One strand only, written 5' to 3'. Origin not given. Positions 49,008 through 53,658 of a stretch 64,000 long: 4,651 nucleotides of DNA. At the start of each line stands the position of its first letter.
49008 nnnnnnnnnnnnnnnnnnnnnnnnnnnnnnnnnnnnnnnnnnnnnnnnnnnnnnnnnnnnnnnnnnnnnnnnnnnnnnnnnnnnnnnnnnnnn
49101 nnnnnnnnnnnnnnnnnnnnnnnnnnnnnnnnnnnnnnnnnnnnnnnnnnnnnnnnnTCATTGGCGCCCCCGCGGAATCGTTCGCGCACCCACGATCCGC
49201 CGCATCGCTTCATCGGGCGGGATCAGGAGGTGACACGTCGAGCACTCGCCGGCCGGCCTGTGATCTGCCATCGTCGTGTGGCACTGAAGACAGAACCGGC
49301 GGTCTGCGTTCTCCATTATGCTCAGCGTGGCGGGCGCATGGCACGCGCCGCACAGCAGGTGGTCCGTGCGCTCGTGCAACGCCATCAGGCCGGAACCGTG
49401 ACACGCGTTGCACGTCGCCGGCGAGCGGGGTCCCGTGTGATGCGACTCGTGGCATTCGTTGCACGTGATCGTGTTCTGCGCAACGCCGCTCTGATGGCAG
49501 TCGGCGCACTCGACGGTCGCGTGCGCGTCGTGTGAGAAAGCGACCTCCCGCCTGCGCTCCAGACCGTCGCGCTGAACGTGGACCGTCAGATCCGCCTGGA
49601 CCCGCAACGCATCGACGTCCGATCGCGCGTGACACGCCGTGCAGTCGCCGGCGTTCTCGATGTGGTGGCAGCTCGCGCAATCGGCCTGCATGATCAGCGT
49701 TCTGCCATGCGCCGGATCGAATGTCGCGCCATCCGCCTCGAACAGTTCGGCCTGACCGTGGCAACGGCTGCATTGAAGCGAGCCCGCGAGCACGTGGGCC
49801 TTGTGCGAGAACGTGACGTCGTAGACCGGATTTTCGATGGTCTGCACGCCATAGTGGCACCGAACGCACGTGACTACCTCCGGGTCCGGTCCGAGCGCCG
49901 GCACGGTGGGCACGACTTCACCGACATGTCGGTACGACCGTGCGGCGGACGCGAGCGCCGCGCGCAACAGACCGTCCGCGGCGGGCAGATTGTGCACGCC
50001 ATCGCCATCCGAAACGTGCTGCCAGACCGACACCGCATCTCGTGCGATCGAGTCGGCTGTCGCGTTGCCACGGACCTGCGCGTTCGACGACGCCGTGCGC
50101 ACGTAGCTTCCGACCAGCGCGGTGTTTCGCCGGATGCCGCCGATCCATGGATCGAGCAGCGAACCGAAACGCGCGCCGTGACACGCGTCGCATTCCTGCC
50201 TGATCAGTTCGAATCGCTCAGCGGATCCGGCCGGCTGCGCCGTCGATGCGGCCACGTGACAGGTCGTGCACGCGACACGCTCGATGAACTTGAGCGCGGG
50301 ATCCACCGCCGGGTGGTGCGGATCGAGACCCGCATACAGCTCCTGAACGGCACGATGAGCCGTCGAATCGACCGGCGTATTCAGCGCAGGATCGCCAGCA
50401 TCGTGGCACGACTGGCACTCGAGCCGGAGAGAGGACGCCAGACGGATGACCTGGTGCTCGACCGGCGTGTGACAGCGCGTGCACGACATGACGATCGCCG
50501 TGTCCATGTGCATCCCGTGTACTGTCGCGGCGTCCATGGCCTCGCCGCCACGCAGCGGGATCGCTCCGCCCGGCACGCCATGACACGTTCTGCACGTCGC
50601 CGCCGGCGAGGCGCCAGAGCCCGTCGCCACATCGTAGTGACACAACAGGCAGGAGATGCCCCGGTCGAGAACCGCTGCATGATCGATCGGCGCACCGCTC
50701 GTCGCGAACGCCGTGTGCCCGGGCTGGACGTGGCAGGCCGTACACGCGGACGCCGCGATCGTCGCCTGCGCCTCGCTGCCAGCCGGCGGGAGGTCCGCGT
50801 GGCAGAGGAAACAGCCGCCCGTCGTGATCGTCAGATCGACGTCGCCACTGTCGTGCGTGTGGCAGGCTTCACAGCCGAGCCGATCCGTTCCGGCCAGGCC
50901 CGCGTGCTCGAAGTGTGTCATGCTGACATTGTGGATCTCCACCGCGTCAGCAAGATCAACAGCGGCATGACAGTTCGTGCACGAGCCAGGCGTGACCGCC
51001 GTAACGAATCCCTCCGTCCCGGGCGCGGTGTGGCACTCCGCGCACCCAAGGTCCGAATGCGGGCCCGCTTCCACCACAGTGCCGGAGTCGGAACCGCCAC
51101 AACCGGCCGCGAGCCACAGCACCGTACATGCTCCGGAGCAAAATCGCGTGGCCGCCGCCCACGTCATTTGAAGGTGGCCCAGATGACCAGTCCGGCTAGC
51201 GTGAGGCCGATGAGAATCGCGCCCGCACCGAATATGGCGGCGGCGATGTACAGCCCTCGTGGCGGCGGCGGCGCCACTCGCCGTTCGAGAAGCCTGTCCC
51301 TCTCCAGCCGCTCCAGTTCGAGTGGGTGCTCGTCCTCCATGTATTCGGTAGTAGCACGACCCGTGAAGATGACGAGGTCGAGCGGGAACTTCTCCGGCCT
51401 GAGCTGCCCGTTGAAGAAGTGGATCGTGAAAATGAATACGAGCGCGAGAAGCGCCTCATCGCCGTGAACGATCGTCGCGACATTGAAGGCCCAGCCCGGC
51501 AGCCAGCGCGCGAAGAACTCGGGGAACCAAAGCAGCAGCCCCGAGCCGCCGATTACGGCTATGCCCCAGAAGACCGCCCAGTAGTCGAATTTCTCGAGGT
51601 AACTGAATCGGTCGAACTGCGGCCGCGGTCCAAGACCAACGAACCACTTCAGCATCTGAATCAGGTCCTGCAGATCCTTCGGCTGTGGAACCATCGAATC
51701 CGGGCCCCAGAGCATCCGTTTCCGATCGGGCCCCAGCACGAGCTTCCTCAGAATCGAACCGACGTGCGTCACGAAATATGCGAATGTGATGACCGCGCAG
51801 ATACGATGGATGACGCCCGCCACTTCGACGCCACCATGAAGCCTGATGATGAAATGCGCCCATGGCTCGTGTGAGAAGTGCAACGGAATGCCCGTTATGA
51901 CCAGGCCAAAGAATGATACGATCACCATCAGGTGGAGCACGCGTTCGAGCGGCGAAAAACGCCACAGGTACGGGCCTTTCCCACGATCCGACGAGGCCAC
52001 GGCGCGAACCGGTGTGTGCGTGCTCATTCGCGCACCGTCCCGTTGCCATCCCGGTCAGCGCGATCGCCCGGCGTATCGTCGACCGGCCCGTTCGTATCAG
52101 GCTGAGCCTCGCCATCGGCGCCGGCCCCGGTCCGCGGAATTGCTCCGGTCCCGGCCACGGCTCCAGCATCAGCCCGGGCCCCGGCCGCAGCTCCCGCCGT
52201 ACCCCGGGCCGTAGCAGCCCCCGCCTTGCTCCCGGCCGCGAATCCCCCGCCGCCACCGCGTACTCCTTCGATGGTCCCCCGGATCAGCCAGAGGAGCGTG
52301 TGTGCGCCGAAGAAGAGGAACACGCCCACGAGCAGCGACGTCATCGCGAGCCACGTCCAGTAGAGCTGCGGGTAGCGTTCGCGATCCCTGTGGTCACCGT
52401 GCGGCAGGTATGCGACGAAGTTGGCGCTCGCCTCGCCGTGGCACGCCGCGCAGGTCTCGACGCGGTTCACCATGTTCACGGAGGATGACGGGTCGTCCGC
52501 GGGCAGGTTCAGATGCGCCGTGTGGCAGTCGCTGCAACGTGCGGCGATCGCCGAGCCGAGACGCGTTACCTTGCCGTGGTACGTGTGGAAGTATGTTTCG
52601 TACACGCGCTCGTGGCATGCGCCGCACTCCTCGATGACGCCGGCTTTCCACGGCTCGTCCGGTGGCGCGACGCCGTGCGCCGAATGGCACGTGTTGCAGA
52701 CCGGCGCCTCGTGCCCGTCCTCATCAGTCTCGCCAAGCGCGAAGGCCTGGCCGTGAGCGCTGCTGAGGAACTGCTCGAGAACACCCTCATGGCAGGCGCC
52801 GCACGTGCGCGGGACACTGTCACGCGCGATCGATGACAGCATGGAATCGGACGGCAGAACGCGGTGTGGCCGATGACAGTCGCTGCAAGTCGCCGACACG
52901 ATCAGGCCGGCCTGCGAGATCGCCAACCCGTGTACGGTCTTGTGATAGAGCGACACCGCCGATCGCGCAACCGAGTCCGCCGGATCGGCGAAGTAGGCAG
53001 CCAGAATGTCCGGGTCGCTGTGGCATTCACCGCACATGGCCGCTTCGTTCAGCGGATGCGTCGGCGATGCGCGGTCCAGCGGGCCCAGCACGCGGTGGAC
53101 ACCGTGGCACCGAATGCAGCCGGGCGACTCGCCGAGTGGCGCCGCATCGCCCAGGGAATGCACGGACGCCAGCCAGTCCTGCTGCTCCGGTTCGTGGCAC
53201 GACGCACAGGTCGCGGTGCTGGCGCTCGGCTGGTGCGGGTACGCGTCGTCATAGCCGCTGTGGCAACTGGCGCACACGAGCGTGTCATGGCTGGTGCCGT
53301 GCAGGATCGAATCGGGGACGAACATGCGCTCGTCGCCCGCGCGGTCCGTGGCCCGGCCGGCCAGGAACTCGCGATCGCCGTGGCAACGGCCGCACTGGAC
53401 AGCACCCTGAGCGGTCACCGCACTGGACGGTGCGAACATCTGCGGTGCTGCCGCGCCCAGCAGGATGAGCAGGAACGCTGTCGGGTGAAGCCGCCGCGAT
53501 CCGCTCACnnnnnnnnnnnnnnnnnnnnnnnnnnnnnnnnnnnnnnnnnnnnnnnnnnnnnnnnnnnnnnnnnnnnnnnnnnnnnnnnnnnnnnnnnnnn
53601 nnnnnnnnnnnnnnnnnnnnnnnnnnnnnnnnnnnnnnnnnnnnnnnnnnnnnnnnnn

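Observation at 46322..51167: Porin-cytochrome-like trio with unusually high heme load: 21-heme lipoprotein, 486-aa barrel, 16-heme cytochrome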

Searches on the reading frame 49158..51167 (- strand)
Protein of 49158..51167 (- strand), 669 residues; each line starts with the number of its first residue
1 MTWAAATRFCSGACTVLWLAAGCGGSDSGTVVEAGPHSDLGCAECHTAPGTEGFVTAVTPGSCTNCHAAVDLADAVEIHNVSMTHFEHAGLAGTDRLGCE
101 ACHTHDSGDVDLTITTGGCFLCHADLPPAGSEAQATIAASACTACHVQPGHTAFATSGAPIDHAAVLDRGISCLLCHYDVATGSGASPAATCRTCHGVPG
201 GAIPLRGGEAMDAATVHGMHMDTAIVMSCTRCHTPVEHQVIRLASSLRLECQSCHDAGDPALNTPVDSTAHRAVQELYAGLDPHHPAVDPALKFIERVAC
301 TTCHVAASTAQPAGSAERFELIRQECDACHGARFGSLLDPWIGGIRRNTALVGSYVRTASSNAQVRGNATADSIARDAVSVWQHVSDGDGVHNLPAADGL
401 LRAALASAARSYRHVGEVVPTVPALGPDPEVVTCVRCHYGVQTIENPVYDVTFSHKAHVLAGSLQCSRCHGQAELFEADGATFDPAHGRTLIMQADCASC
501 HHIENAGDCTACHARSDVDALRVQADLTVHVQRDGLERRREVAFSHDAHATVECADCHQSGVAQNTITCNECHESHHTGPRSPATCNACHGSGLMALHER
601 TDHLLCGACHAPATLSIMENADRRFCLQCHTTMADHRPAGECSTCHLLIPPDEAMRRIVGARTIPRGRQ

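Call 4: search_protein_families(library=pfam, proteins=[window:49158-51167:-], max_evalue=0.01)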
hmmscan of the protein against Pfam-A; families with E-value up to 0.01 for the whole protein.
window:49158-51167:- (669 aa): 4 families
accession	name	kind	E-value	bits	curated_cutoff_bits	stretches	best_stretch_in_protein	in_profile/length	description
PF14522.11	Cytochrome_C7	-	6.1e-22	77.7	24.8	3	451-513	1-66/67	Cytochrome c7 and related cytochrome c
PF14537.11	Cytochrom_c3_2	-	2.8e-19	69.8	25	3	38-105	5-66/79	Cytochrome c3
PF02085.21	Cytochrom_CIII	-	5.9e-15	55.9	22.9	1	166-255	31-101/101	Class III cytochrome C family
PF22113.1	Mtrc-MtrF_II-IV_dom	-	4.7e-11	43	30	2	172-333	8-166/176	Outer membrane cytochrome MtrC/MtrF-like, domains II/IV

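Call 5: search_protein_families(library=ncbifam, proteins=[window:49158-51167:-], max_evalue=0.01)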
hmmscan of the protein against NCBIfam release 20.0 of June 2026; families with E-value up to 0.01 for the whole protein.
window:49158-51167:- (669 aa): 3 families
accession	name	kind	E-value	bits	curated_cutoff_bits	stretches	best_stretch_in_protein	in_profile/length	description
TIGR03508.1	decahem_SO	subfamily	1.4e-07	31.3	192.2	1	177-336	22-180/258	DmsE family decaheme c-type cytochrome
NF045722.1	c3_cytochr_TmcA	equivalog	0.00031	20.6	114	1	212-273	43-105/125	acidic tetraheme cytochrome c3 TmcA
TIGR03507.1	decahem_SO1788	subfamily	0.0063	15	209.3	1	295-333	267-305/672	OmcA/MtrC family decaheme c-type cytochrome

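Call 9: find_homologous_proteins(query=window:49158-51167:-)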
Query window:49158-51167:- (669 aa): 50 proteins with E <= 0.001 among 8000 candidates.
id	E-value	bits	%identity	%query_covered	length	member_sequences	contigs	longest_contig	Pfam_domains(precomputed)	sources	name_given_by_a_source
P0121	0.0e+0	1344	100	88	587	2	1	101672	PF14537.12,PF02085.22,PF14522.12,PF22113.2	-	-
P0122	4.4e-287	973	65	98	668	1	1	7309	PF14537.12,PF02085.22,PF14522.12,PF22113.2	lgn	-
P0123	3.8e-285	966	64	100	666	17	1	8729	PF14537.12,PF02085.22,PF14522.12,PF22113.2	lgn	-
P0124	1.7e-266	904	61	95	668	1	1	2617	PF14537.12,PF02085.22,PF14522.12,PF22113.2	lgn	-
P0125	3.7e-257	874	59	96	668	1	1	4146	PF14537.12,PF02085.22,PF14522.12,PF22113.2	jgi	-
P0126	2.0e-216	739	67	71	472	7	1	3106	PF14537.12,PF02085.22,PF14522.12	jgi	jgi:hypothetical protein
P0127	3.4e-202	692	51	94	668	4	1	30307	PF14537.12,PF02085.22,PF14522.12,PF22113.2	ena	-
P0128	1.6e-201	690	51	97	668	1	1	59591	PF14537.12,PF02085.22,PF14522.12,PF22113.2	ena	-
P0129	1.0e-198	680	49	97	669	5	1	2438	PF14537.12,PF02085.22,PF14522.12,PF22113.2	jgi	jgi:hypothetical protein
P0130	4.3e-197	675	51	96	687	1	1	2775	PF14537.12,PF02085.22,PF14522.12,PF22113.2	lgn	-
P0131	7.4e-194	664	50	97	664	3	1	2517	PF14537.12,PF02085.22,PF14522.12,PF22113.2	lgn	-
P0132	7.6e-192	658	50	96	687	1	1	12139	PF14537.12,PF02085.22,PF14522.12,PF22113.2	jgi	jgi:hypothetical protein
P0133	1.6e-185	637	49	97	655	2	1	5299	PF09699.16,PF14537.12,PF02085.22,PF14522.12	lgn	-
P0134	1.9e-177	610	46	96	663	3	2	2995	PF14537.12,PF02085.22,PF14522.12,PF22113.2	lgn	-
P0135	8.8e-151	522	45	96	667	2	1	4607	PF14537.12,PF02085.22,PF14522.12,PF22113.2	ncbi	-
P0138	2.8e-129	451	39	96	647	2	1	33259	PF14537.12,PF02085.22,PF14522.12,PF22113.2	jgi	jgi:hypothetical protein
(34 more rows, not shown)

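Call 33: search_solved_structures(query=window:49158-51167:-, max_evalue=1)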
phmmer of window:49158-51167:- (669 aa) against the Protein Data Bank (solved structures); distinct sequences matched with E-value up to 1: 9.
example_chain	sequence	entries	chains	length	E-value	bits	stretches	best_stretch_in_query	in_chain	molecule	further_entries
1w7o_A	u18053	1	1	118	0.0052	18.8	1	539-632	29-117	CYTOCHROME C3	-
1qn0_A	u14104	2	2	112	0.015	17.3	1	24-119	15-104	CYTOCHROME C3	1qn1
2cy3_A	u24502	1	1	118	0.019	16.9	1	539-632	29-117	CYTOCHROME C3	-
6btm_A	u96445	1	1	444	0.025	16.5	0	450-478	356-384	Alternative Complex III subunit A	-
1wad_A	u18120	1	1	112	0.028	16.3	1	24-119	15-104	CYTOCHROME C3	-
1rwj_A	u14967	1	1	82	0.11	14.3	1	448-513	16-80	Cytochrome c family protein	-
2a3m_A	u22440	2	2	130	0.17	13.7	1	533-613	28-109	COG3005: Nitrate/TMAO reductases, membrane-bound tetraheme cytochrome c subunit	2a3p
9mu7_L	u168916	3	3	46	0.2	13.5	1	566-602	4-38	DNA-directed RNA polymerase II subunit RPB12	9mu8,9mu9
1exk_A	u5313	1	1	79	0.21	13.5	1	178-233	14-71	DNAJ PROTEIN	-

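Call 57: find_encoding_contigs(protein=P0128, flank=9000, max_places=1)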
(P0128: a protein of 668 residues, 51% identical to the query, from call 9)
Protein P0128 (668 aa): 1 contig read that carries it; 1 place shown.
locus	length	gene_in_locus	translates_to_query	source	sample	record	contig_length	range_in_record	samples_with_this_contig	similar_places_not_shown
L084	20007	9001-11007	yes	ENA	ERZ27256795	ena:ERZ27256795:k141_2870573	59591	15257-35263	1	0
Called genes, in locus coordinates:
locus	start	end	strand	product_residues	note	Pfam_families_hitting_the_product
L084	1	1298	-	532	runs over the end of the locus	PF14322:SusD-like_3, PF07980:SusD_RagB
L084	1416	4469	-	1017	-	PF13620:CarboxypepD_reg, PF13715:CarbopepD_reg_2, PF07715:Plug, PF00593:TonB_dep_Rec_b-barrel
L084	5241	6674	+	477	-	PF14522:Cytochrome_C7 (faint), PF14537:Cytochrom_c3_2 (faint), PF13435:Cytochrome_C554 (weak)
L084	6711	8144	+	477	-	PF02085:Cytochrom_CIII (faint), PF03264:Cytochrom_NNT (faint), PF09699:Paired_CXXCH_1 (faint), PF14522:Cytochrome_C7 (faint), PF14537:Cytochrom_c3_2 (faint), PF22113:Mtrc-MtrF_II-IV_dom (faint)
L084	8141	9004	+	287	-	PF01292:Ni_hydr_CYTB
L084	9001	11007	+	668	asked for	PF02085:Cytochrom_CIII (faint), PF14522:Cytochrome_C7 (faint), PF14537:Cytochrom_c3_2 (weak), PF22113:Mtrc-MtrF_II-IV_dom (weak)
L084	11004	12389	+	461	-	-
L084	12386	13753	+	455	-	PF14522:Cytochrome_C7 (faint), PF14537:Cytochrom_c3_2 (faint), PF22113:Mtrc-MtrF_II-IV_dom (faint)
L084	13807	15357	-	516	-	PF02142:MGS, PF01808:AICARFT_IMPCHas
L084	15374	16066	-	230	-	PF00551:Formyl_trans_N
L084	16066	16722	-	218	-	PF00753:Lactamase_B, PF12706:Lactamase_B_2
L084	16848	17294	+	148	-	PF00582:Usp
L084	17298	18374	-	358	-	PF02445:NadA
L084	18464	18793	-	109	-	PF01521:Fe-S_biosyn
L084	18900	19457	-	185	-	PF00702:Hydrolase, PF13419:HAD_2 (faint), PF13242:Hydrolase_like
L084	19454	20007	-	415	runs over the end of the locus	PF13205:Big_5 (faint)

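Call 58: find_encoding_contigs(protein=P0138, flank=9000, max_places=1)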
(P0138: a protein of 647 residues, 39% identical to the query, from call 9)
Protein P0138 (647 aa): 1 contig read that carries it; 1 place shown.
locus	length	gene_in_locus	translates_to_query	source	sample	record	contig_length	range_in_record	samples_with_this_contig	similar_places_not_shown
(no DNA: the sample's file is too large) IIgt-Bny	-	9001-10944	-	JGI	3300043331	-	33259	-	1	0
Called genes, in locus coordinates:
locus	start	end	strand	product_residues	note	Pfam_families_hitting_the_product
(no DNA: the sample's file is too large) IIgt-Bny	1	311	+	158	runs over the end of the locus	PF01750:HycI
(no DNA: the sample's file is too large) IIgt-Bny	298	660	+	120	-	PF01155:HypA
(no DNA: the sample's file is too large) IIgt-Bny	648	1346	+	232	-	PF13191:AAA_16 (weak), PF02492:cobW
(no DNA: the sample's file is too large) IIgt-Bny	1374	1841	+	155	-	PF04073:tRNA_edit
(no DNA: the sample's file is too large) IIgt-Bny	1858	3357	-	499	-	-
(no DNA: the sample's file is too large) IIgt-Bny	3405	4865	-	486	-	PF09699:Paired_CXXCH_1 (faint), PF13435:Cytochrome_C554 (weak), PF14522:Cytochrome_C7 (faint), PF14537:Cytochrom_c3_2 (faint)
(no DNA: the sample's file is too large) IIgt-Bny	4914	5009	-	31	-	-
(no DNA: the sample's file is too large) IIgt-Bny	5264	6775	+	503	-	PF03264:Cytochrom_NNT, PF14522:Cytochrome_C7 (faint)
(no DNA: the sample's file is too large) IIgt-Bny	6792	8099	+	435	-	PF09699:Paired_CXXCH_1 (faint), PF14522:Cytochrome_C7 (faint), PF14537:Cytochrom_c3_2 (faint)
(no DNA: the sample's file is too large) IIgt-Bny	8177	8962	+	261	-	PF01292:Ni_hydr_CYTB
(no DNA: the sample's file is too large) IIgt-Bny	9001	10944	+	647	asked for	PF02085:Cytochrom_CIII (faint), PF14522:Cytochrome_C7 (faint), PF22113:Mtrc-MtrF_II-IV_dom (faint), PF14537:Cytochrom_c3_2 (weak)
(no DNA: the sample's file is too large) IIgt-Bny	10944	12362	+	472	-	PF22113:Mtrc-MtrF_II-IV_dom (faint), PF14522:Cytochrome_C7 (faint)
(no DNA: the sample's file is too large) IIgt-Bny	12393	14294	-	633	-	PF02550:AcetylCoA_hydro, PF13336:AcetylCoA_hyd_C, PF13302:Acetyltransf_3, PF13420:Acetyltransf_4 (weak), PF00583:Acetyltransf_1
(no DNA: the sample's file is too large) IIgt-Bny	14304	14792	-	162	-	PF00571:CBS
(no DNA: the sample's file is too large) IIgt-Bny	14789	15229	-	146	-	PF00582:Usp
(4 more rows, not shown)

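Call 75: search_solved_structures(query=A4, max_evalue=0.1)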
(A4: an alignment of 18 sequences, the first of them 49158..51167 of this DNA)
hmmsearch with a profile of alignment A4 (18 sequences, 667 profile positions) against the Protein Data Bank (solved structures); distinct sequences matched with E-value up to 0.1: 46.
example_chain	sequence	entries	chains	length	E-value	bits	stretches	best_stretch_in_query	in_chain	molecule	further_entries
1h29_A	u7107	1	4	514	1.2e-11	46.8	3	37-151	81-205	HIGH-MOLECULAR-WEIGHT CYTOCHROME C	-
1gws_A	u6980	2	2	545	1.7e-11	46.4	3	37-151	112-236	HIGH-MOLECULAR-WEIGHT CYTOCHROME C | High-molecular-weight cytochrome c precursor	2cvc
1duw_A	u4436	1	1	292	2.2e-09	39.4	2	491-592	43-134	NONAHEME CYTOCHROME C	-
19hc_A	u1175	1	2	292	5.3e-09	38.1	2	492-592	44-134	PROTEIN (NINE-HAEM CYTOCHROME C)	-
3ov0_A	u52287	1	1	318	3.5e-08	35.4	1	440-590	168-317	Cytochrome c family protein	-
6qyc_A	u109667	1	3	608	4.6e-08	35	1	38-167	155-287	Decaheme c-type cytochrome, OmcA/MtrC family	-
6r2q_C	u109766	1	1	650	5.3e-08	34.8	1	38-167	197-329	Decaheme c-type cytochrome, OmcA/MtrC family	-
2e84_A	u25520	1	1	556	1.5e-07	33.3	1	37-149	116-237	High-molecular-weight cytochrome c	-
1ofw_A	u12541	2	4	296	2.2e-07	32.8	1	493-592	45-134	NINE-HEME CYTOCHROME C | NINE HEME CYTOCHROME C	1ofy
1z1n_X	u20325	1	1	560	3.8e-05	25.4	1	136-256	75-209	sixteen heme cytochrome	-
3oue_A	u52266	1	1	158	0.00016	23.3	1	440-590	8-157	Cytochrome c family protein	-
8z82_C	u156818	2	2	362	0.00028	22.6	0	502-560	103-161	Photosynthetic reaction center cytochrome c subunit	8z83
1gm4_A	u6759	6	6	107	0.0003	22.4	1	536-613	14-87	CYTOCHROME C3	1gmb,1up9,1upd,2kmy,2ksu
3bxu_A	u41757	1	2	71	0.00031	22.4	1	536-590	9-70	Cytochrome c3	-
3ouq_A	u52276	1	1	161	0.00037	22.1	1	572-632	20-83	Cytochrome c family protein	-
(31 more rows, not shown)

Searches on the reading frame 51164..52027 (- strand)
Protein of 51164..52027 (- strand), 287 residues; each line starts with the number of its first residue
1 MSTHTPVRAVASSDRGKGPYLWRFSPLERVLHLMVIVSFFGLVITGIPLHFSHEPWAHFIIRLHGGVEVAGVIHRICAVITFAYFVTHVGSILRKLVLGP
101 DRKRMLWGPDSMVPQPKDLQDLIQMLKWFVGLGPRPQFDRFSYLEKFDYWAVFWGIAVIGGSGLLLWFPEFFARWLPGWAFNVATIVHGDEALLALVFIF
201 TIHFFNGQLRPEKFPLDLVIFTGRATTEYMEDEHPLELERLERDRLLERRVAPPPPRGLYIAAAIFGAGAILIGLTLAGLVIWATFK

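Call 4: search_protein_families(library=pfam, proteins=[window:51164-52027:-], max_evalue=0.01)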
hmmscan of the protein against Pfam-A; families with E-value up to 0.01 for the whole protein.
window:51164-52027:- (287 aa): 2 families
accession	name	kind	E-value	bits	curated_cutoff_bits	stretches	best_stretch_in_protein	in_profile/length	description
PF01292.26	Ni_hydr_CYTB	-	2.7e-09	37.5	30.1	1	23-203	1-158/179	Prokaryotic cytochrome b561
PF14358.11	DUF4405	-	0.0036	18.2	26.7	1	31-90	2-63/66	Domain of unknown function (DUF4405)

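Call 5: search_protein_families(library=ncbifam, proteins=[window:51164-52027:-], max_evalue=0.01)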
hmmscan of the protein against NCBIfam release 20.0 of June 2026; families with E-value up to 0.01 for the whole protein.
window:51164-52027:- (287 aa): 2 families
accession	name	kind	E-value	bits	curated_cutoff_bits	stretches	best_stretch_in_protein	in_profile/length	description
TIGR01583.1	formate-DH-gamm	equivalog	3.9e-08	33.5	115.85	1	22-205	3-167/204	formate dehydrogenase subunit gamma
NF007924.0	PRK10639.1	equivalog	4.9e-06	26.4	341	1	21-88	7-71/211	formate dehydrogenase cytochrome b556 subunit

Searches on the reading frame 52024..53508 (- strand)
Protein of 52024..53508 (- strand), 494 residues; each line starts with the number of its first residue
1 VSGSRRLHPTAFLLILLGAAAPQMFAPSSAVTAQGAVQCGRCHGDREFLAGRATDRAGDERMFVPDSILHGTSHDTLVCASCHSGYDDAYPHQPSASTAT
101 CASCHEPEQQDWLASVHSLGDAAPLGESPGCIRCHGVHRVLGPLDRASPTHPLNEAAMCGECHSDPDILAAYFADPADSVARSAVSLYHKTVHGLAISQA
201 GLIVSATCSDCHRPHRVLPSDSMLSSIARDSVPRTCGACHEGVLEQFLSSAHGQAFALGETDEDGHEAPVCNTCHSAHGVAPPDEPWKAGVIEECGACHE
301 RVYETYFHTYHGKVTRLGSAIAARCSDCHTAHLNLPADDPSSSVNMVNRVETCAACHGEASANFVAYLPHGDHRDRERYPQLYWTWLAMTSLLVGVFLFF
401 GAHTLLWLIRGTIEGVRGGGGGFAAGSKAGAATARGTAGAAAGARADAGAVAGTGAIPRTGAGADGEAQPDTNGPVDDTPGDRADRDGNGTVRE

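Call 4: search_protein_families(library=pfam, proteins=[window:52024-53508:-], max_evalue=0.01)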
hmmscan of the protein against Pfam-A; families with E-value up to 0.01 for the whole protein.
window:52024-53508:- (494 aa): 6 families
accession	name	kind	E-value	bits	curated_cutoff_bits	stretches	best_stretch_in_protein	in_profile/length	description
PF14522.11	Cytochrome_C7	-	2.9e-17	62.7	24.8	4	34-106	11-67/67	Cytochrome c7 and related cytochrome c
PF22113.1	Mtrc-MtrF_II-IV_dom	-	2.2e-14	53.8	30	2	33-118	78-176/176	Outer membrane cytochrome MtrC/MtrF-like, domains II/IV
PF09699.15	Paired_CXXCH_1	-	3.8e-14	52.5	20.6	2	206-241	7-37/41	Doubled CXXCH motif (Paired_CXXCH_1)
PF14537.11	Cytochrom_c3_2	-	5e-13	49.8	25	2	76-164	6-79/79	Cytochrome c3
PF02085.21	Cytochrom_CIII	-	1.9e-05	25.4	22.9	0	72-163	26-101/101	Class III cytochrome C family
PF03264.19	Cytochrom_NNT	-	0.00055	20.2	24.1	0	295-333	39-76/174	NapC/NirT cytochrome c family, N-terminal region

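Call 5: search_protein_families(library=ncbifam, proteins=[window:52024-53508:-], max_evalue=0.01)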
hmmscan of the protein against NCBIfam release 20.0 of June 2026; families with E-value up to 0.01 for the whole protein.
window:52024-53508:- (494 aa): 4 families
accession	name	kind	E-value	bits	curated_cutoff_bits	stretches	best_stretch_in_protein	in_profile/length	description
TIGR03508.1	decahem_SO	subfamily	7.5e-15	55.1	192.2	2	270-364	96-181/258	DmsE family decaheme c-type cytochrome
TIGR03153.1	cytochr_NrfH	equivalog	1.9e-09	37.7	134.2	1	128-243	28-136/138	cytochrome c nitrite reductase small subunit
TIGR04257.1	nanowire_3heme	domain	4.7e-09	36.3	40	1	308-362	17-63/75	c(7)-type cytochrome triheme domain-containing protein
NF008659.0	PRK11659.1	equivalog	0.0001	22.1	184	0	34-106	73-143/188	cytochrome c nitrite reductase pentaheme subunit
